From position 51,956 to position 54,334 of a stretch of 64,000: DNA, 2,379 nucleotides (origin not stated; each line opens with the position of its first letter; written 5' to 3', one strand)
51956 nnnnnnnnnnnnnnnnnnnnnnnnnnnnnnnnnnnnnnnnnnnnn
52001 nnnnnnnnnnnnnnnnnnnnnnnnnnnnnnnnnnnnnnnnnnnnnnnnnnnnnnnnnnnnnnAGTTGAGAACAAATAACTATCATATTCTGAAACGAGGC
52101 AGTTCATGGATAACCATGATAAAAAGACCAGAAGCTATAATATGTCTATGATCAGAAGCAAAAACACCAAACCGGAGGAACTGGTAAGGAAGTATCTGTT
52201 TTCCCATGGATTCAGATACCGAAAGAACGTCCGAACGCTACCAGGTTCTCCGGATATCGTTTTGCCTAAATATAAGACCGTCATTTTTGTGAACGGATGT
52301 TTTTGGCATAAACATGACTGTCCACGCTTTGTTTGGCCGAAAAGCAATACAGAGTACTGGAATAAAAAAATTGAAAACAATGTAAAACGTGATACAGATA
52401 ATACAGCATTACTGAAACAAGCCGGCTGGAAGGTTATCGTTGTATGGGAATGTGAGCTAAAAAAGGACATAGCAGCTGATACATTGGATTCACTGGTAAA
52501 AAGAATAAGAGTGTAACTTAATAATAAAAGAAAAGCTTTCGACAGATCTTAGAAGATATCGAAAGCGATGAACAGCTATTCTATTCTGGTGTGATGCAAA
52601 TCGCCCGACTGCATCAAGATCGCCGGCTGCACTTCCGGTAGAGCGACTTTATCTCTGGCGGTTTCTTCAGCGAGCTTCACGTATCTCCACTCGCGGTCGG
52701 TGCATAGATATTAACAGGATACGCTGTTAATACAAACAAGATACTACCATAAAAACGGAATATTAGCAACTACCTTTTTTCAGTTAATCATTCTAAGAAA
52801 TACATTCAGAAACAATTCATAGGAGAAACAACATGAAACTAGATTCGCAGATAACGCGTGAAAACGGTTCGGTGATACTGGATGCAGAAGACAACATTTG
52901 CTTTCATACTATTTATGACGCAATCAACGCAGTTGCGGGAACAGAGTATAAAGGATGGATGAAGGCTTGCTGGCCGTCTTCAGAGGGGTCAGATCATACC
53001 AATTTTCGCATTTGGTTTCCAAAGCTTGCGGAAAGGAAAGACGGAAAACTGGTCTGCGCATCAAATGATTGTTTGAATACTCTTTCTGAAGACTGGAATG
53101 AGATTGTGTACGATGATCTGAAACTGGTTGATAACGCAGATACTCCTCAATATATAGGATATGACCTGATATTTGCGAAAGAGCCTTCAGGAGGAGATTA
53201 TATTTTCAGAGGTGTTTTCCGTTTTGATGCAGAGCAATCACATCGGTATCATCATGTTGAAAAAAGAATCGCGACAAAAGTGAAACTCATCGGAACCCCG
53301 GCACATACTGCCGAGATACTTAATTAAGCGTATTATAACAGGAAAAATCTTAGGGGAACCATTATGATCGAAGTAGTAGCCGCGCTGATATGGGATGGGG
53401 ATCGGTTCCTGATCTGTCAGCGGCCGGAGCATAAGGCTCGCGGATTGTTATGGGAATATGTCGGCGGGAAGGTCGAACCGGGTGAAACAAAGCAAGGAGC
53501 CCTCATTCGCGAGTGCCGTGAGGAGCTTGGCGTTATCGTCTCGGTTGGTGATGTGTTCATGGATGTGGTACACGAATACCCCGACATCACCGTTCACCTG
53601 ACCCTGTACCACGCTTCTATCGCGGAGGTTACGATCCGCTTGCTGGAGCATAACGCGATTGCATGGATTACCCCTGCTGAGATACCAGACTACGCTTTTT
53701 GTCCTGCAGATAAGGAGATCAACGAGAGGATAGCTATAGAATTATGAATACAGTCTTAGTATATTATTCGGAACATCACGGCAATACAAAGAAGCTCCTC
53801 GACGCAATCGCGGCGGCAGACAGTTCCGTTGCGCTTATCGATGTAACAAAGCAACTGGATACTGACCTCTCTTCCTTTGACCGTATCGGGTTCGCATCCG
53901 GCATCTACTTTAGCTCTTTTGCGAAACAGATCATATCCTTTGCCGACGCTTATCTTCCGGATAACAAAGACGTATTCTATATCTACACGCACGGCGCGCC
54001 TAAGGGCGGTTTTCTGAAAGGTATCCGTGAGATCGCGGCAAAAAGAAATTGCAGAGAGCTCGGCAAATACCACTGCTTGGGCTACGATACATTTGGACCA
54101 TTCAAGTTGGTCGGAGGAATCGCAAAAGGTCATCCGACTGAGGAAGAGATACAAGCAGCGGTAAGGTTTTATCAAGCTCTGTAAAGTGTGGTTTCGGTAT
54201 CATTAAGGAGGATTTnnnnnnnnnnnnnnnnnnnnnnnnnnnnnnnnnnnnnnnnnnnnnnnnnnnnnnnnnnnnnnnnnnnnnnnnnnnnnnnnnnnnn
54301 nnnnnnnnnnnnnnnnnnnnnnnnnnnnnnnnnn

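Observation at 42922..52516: Seven-gene MORC-Z1-PD-(D/E)XK-AIPR-Dcm-Vsr system (Mza-like variant with 5mC self-marking)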

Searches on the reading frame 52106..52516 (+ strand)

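Call 3: search_protein_families(library=pfam, proteins=[window:52106-52516:+], max_evalue=0.01)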
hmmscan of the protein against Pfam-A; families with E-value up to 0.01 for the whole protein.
window:52106-52516:+ (136 aa): 2 families
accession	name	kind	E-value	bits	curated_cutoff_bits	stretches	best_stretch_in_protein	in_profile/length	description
PF03852.21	Vsr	-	2e-34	117.7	27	1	1-73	1-73/74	DNA mismatch endonuclease Vsr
PF18741.7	MTES_1575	-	0.0044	17.5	38.2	0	89-123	52-86/96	REase_MTES_1575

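Call 4: search_protein_families(library=padloc, proteins=[window:52106-52516:+], max_evalue=0.01)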
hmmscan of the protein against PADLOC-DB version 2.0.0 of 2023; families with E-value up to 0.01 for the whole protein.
window:52106-52516:+ (136 aa): 1 family
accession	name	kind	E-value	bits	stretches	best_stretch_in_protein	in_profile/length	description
PDLC03397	Vsr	-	1.3e-33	114.3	1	2-120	3-121/156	Type II nicking endonuclease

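Call 86: search_protein_families(library=ncbifam, proteins=[window:52106-52516:+], max_evalue=0.001)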
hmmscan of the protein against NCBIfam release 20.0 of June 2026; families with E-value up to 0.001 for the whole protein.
window:52106-52516:+ (136 aa): 1 family
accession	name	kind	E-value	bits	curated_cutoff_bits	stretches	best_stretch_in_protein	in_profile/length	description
TIGR00632.1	vsr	subfamily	3.6e-45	153.1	97.85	1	1-117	2-119/119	DNA mismatch endonuclease Vsr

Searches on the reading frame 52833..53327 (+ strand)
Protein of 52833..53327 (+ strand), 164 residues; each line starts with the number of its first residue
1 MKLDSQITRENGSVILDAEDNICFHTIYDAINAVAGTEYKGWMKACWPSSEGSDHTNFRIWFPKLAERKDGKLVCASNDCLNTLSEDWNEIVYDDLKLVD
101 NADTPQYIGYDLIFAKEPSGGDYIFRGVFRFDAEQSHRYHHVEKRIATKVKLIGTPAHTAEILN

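Call 5: search_protein_families(library=pfam, proteins=[window:52833-53327:+], max_evalue=0.01)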
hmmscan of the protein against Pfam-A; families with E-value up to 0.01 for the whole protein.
window:52833-53327:+ (164 aa): 1 family
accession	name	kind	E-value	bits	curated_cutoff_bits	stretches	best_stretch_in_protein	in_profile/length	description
PF18491.7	SRA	-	2.8e-16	60.2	30.2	1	15-152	7-145/145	SET and RING associated domain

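Call 58: search_protein_families(library=padloc, proteins=[window:52833-53327:+], max_evalue=0.001)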
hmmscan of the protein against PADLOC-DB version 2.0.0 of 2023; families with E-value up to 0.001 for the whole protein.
window:52833-53327:+ (164 aa): 1 family
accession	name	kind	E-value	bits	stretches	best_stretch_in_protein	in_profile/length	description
PDLC03210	mREase_II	-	3.6e-09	34.3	1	8-153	149-287/294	Type II methyl-directed restriction enzyme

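Call 69: search_protein_representatives(protein=window:52833-53327:+)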
Query: 164 residues. Proteins with E-value up to 0.001 (for the whole library): 125; up to 1e-10: 57; up to 1e-30: 29. The best 125 are listed.
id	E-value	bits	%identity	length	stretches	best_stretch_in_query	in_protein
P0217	1.0e-92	325.0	85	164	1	1-164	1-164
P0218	1.1e-54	201.3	62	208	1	15-163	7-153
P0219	3.7e-52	193.0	57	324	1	15-163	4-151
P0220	5.8e-51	189.1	55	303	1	15-163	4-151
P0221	4.1e-50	186.4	59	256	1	14-162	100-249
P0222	5.0e-49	182.8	59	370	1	11-163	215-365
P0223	3.1e-48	180.2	57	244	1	12-163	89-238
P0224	9.5e-46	172.2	58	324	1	15-163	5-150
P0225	2.3e-45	170.9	53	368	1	7-159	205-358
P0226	8.3e-45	169.1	55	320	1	15-162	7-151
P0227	1.4e-44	168.3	55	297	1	15-163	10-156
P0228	7.0e-44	166.1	56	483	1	15-163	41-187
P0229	9.8e-44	165.6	59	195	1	31-163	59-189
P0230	1.2e-43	165.4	58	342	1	15-163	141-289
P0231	6.6e-43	162.9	51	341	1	5-163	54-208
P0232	8.8e-43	162.5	52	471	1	9-163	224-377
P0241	1.0e-34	136.3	46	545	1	11-163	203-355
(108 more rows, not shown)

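Call 73: search_protein_families(library=pfam, proteins=[P0219, P0220, P0222, P0225, P0228, P0232, P0241, P0218], max_evalue=0.001)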
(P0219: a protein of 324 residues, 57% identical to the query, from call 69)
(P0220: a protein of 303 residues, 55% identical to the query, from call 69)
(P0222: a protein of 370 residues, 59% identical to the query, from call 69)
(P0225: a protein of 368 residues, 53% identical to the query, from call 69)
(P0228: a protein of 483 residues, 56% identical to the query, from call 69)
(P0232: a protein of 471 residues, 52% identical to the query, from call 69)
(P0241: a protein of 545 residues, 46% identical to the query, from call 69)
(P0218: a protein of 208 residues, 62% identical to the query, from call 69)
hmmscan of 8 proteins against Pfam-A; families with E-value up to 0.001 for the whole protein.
P0219 (324 aa): 2 families
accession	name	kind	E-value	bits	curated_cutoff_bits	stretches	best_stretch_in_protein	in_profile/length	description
PF14311.12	DUF4379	-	8.1e-25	87.2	24.5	2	241-293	1-55/56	Probable Treble clef zinc finger domain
PF18491.7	SRA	-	2.1e-12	47.6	30.2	1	4-140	7-145/145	SET and RING associated domain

P0220 (303 aa): 2 families
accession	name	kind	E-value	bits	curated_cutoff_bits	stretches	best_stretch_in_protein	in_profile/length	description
PF13391.12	HNH_2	-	1.4e-13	50.9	21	1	204-255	1-65/66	HNH endonuclease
PF18491.7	SRA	-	4.6e-11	43.3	30.2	1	4-140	7-145/145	SET and RING associated domain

P0222 (370 aa): 1 family
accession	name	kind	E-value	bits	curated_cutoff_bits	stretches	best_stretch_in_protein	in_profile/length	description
PF18491.7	SRA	-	1.3e-07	32.1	30.2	1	219-354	7-145/145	SET and RING associated domain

P0225 (368 aa): 1 family
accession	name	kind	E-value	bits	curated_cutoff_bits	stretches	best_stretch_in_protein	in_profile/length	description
PF18491.7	SRA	-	1.4e-10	41.7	30.2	1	214-350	8-144/145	SET and RING associated domain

P0228 (483 aa): 2 families
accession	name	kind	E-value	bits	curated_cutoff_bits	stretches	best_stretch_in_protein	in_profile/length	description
PF13391.12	HNH_2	-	1.1e-11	44.8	21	1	378-430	1-66/66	HNH endonuclease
PF18491.7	SRA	-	8.2e-11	42.5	30.2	1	42-174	8-143/145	SET and RING associated domain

P0232 (471 aa): 2 families
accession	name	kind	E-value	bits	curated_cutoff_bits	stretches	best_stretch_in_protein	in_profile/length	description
PF18491.7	SRA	-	3.2e-12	47.1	30.2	1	231-366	8-145/145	SET and RING associated domain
PF02182.23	SAD_SRA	-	0.00047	20.4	30.7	0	24-134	27-144/148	SAD/SRA domain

P0241 (545 aa): 4 families
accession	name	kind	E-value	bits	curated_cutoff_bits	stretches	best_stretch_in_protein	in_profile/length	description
PF01844.29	HNH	-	4.3e-10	40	21.4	1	422-471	1-45/47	HNH endonuclease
PF13391.12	HNH_2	-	0.00053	20.2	21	0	422-468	1-56/66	HNH endonuclease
PF23382.1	DUF7097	-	0.00065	20.1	27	0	402-473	62-138/175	Family of unknown function (DUF7097)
PF14279.12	HNH_5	-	0.00067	20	27.5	0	431-470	3-43/56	HNH endonuclease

P0218 (208 aa): 2 families
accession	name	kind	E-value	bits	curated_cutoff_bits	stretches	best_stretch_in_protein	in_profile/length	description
PF18491.7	SRA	-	9.7e-13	48.7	30.2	1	6-142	6-145/145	SET and RING associated domain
PF07191.17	Zn_ribbon_6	-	0.00013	22.4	25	1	177-206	10-39/67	Double zinc ribbon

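Call 86: search_protein_families(library=ncbifam, proteins=[window:52833-53327:+], max_evalue=0.001)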
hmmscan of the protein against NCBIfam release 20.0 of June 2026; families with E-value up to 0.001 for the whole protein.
window:52833-53327:+ (164 aa): 0 families

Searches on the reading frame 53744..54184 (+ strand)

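Call 5: search_protein_families(library=pfam, proteins=[window:53744-54184:+], max_evalue=0.01)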
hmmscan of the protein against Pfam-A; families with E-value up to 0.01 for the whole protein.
window:53744-54184:+ (146 aa): 2 families
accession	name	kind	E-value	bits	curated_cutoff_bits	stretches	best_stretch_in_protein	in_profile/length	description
PF12724.12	Flavodoxin_5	-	7.1e-10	39.8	27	1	5-75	1-74/145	Flavodoxin domain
PF12641.12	Flavodoxin_3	-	0.0016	18.7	27.5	0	5-90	1-85/160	Flavodoxin domain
